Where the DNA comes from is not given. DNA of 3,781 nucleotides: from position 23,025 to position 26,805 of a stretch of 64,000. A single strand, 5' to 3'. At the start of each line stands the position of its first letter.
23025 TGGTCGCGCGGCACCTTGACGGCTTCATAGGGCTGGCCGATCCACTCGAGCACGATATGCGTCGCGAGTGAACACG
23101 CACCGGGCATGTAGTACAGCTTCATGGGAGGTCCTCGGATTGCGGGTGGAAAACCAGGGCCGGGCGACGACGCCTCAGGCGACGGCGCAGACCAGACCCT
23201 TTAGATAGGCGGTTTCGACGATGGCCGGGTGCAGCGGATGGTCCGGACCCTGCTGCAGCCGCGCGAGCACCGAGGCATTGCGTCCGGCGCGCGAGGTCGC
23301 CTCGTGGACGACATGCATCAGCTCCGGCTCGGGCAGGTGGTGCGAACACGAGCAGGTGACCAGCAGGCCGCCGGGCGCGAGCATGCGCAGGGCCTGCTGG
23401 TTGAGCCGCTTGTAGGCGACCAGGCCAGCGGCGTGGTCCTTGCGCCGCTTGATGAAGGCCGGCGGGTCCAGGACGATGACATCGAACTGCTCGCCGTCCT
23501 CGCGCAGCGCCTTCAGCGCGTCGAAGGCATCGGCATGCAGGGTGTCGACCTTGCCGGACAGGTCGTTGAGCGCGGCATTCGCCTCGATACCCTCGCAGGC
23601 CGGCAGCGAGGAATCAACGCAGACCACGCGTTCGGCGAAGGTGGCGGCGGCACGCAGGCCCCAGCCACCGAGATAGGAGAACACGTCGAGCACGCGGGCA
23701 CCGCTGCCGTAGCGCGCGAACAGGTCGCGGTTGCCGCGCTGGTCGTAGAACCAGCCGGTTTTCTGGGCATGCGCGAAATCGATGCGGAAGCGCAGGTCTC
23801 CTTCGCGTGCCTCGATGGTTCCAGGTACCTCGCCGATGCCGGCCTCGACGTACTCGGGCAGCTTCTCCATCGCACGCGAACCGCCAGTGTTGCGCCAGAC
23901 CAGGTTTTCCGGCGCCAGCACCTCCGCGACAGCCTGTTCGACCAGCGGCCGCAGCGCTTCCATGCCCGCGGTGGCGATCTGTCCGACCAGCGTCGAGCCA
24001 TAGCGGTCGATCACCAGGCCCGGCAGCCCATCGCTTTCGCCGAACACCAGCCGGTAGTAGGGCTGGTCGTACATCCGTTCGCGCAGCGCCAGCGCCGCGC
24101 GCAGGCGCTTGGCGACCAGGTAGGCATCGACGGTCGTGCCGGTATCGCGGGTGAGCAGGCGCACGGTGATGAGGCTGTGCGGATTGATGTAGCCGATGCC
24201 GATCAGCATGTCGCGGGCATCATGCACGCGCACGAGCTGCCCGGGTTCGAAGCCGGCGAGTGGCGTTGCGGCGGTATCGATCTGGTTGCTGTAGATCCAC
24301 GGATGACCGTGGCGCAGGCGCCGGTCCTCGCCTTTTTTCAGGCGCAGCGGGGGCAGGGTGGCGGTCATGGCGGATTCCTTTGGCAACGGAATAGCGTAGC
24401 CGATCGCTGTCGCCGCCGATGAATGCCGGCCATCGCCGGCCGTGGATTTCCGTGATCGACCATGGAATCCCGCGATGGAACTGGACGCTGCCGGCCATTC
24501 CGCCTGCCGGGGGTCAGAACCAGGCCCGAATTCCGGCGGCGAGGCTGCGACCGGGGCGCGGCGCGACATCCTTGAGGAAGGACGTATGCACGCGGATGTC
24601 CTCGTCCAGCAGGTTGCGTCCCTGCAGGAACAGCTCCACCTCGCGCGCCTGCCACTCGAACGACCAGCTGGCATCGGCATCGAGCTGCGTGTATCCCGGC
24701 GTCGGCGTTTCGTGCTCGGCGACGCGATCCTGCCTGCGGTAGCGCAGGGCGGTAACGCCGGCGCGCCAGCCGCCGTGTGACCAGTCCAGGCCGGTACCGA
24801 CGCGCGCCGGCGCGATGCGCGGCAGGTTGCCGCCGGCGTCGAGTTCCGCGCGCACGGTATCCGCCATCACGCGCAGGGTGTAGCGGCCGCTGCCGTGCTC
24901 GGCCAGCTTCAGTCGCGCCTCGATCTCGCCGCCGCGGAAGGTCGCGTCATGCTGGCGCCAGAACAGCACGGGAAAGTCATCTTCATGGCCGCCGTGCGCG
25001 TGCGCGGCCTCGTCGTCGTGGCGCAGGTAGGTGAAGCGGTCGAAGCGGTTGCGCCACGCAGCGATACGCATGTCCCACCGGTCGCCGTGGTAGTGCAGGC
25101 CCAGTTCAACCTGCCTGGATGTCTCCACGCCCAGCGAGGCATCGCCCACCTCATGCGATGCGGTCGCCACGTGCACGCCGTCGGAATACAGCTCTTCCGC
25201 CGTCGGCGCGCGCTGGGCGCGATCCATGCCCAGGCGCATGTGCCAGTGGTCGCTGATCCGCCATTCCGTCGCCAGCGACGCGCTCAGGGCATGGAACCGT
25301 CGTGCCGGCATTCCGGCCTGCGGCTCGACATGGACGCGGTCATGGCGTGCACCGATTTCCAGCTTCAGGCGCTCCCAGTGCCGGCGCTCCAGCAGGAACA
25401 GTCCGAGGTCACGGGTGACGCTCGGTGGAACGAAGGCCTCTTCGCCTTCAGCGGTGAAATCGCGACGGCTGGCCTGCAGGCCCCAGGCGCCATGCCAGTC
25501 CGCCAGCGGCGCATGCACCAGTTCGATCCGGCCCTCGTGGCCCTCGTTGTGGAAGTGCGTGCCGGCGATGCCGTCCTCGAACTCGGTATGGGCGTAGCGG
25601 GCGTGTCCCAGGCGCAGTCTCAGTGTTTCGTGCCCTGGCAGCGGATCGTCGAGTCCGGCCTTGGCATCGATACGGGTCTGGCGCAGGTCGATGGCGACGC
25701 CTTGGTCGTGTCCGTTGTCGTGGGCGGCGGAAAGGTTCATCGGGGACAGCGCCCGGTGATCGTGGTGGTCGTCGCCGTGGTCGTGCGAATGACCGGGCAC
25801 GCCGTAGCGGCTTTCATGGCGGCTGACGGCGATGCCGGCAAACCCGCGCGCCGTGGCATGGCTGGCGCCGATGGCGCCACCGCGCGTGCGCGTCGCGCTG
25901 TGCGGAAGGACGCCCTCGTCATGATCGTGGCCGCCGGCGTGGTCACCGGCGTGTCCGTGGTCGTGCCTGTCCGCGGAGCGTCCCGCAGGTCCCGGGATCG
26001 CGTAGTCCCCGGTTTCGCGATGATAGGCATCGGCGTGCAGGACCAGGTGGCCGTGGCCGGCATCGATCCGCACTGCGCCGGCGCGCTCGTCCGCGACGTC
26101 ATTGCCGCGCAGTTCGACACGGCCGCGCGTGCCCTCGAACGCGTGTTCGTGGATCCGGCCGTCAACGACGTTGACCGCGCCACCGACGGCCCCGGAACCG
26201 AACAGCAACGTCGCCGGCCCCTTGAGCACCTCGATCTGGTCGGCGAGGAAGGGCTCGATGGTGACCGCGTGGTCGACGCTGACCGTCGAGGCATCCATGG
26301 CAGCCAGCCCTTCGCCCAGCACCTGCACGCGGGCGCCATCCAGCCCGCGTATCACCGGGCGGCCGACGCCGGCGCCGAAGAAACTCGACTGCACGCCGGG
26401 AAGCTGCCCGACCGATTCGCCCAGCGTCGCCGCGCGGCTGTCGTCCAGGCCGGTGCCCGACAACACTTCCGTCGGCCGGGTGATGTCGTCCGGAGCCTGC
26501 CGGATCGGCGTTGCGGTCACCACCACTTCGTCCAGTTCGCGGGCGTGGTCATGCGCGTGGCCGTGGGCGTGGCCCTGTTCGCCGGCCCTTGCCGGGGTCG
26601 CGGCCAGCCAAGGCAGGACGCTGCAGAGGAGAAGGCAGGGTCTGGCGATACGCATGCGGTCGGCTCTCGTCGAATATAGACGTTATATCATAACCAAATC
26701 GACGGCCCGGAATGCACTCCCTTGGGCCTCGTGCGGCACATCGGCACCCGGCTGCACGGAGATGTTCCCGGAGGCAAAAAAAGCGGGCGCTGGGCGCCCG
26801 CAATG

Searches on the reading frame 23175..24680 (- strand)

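Call 80: search_protein_families(library=pfam, max_evalue=0.00001, proteins=[window:23175-24680:-])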
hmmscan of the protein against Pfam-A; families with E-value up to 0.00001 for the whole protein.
window:23175-24680:- (501 aa): 5 families
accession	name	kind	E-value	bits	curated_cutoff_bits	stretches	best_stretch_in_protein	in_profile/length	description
PF17785.7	PUA_3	-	3.7e-22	78.3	22.6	1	112-178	1-64/64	PUA-like domain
PF10672.15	Methyltrans_SAM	-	1.9e-18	67.2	27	1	279-479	76-269/286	S-adenosylmethionine-dependent methyltransferase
PF03602.21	Cons_hypoth95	-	2.5e-12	47.3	24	1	321-431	36-147/182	Conserved hypothetical protein 95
PF09445.16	Methyltransf_15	-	2.8e-07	30.7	22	1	329-407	3-80/165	RNA cap guanine-N2 methyltransferase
PF05175.20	MTS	-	3.8e-07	30.3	23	1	329-458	34-153/170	Methyltransferase small domain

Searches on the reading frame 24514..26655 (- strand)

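Call 80: search_protein_families(library=pfam, max_evalue=0.00001, proteins=[window:24514-26655:-])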
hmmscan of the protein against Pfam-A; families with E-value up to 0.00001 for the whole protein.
window:24514-26655:- (713 aa): 2 families
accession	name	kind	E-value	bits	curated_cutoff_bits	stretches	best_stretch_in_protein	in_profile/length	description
PF00593.30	TonB_dep_Rec_b-barrel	-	3e-36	126.7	27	1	282-682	42-436/436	TonB dependent receptor-like, beta-barrel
PF07715.20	Plug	-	4e-18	66.3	23.9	1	56-160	3-107/107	TonB-dependent Receptor Plug Domain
